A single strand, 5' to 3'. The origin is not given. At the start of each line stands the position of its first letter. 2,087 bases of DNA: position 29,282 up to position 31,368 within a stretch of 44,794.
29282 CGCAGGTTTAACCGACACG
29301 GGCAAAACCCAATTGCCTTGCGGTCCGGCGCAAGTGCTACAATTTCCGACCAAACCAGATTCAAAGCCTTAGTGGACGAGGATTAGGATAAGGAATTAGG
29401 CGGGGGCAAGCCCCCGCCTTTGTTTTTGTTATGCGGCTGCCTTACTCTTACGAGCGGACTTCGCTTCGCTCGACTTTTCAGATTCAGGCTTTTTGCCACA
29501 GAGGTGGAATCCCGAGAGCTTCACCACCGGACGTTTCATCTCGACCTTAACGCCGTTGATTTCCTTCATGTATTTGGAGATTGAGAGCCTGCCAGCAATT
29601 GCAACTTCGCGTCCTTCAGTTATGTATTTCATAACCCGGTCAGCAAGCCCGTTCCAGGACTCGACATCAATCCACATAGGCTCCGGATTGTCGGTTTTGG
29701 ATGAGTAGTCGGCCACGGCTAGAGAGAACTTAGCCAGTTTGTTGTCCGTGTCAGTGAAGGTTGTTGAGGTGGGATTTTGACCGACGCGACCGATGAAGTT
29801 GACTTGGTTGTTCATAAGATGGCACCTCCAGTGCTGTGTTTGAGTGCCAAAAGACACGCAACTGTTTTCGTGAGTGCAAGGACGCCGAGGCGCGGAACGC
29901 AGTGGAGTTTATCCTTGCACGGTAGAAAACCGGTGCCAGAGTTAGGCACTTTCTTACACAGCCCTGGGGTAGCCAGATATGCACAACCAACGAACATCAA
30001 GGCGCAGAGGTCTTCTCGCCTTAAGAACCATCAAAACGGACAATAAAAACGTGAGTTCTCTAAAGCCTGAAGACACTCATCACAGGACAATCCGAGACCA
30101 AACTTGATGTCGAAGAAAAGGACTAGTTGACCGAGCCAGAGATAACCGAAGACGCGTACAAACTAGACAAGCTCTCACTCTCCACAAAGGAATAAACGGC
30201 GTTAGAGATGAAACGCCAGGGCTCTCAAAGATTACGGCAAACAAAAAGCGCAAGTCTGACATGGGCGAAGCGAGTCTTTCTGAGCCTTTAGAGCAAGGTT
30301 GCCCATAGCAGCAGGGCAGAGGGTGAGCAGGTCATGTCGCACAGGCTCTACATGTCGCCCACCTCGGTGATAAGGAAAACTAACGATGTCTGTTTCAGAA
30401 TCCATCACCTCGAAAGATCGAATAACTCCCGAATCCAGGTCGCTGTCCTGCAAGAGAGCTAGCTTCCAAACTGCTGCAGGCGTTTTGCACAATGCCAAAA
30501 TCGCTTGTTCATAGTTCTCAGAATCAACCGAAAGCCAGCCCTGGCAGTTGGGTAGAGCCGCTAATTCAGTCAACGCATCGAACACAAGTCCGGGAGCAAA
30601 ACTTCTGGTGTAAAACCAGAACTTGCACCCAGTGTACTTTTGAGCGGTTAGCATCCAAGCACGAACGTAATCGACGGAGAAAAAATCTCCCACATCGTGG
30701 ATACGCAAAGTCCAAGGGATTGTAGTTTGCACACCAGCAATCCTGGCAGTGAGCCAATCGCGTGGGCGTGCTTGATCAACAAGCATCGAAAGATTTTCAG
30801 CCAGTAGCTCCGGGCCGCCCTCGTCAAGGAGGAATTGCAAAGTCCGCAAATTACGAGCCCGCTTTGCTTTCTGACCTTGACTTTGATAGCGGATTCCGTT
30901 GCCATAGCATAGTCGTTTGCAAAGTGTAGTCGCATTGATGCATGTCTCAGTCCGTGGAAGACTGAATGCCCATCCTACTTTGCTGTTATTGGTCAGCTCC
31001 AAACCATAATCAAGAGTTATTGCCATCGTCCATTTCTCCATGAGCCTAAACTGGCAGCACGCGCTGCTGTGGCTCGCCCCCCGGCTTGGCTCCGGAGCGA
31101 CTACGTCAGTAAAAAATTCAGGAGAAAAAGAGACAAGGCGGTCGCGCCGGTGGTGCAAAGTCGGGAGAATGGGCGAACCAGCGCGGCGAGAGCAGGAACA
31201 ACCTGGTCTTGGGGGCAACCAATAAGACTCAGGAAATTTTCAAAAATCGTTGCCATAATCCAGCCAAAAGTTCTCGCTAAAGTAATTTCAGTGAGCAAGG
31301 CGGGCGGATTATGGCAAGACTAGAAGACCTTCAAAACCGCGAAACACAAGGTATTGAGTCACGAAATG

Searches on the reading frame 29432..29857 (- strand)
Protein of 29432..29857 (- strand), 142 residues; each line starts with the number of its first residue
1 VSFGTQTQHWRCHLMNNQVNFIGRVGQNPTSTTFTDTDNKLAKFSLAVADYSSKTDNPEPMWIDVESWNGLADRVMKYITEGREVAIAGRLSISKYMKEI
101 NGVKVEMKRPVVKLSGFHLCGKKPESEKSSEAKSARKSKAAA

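Call 6: search_protein_families(library=ncbifam, proteins=[window:29432-29857:-], max_evalue=0.01)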
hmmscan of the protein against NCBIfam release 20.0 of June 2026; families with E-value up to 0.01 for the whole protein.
window:29432-29857:- (142 aa): 12 families
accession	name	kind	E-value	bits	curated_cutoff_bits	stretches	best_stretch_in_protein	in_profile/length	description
TIGR00621.2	ssb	subfamily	9e-16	58.6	53.95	1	15-132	3-122/165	single-stranded DNA-binding protein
NF005674.0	PRK07459.1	equivalog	4.9e-15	55.5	161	1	17-136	4-117/121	single-stranded DNA-binding protein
NF004948.0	PRK06293.1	equivalog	1.1e-10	41.7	156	1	19-134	4-115/161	single-stranded DNA-binding protein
NF005579.0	PRK07274.1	equivalog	3.6e-07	29.9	169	1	15-100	1-86/131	single-stranded DNA-binding protein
NF005580.0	PRK07275.1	subfamily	7.6e-05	22.9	254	1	15-107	1-92/162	single-stranded DNA-binding protein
NF005242.0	PRK06752.1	equivalog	0.00014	22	189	1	15-105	1-90/112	single-stranded DNA-binding protein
NF006039.0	PRK08182.1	subfamily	0.00016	21.7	70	1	15-105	1-98/150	single-stranded DNA-binding protein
NF005241.0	PRK06751.1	equivalog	0.00036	20.7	313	1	15-98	1-84/173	single-stranded DNA-binding protein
NF004357.0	PRK05733.1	subfamily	0.00041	20.4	241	1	17-134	6-126/172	single-stranded DNA-binding protein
NF006297.0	PRK08486.1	equivalog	0.0037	17.5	212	1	15-131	1-116/182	single-stranded DNA-binding protein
NF005170.0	PRK06642.1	equivalog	0.0062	16.4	270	1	17-98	6-91/152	single-stranded DNA-binding protein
NF005851.0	PRK07772.1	subfamily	0.0085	16.3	194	1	17-97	5-89/191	single-stranded DNA-binding protein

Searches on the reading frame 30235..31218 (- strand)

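Call 6: search_protein_families(library=ncbifam, proteins=[window:30235-31218:-], max_evalue=0.01)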
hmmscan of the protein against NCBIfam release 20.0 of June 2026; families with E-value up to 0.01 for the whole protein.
window:30235-31218:- (328 aa): 0 families

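Call 17: search_protein_families(library=pfam, proteins=[window:30235-31218:-], max_evalue=0.01)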
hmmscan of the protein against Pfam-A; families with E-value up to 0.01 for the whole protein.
window:30235-31218:- (328 aa): 1 family
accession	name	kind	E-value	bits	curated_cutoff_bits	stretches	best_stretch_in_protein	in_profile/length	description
PF17338.8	GP88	-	5.2e-27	95.6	24.4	1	79-326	22-227/230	Gene product 88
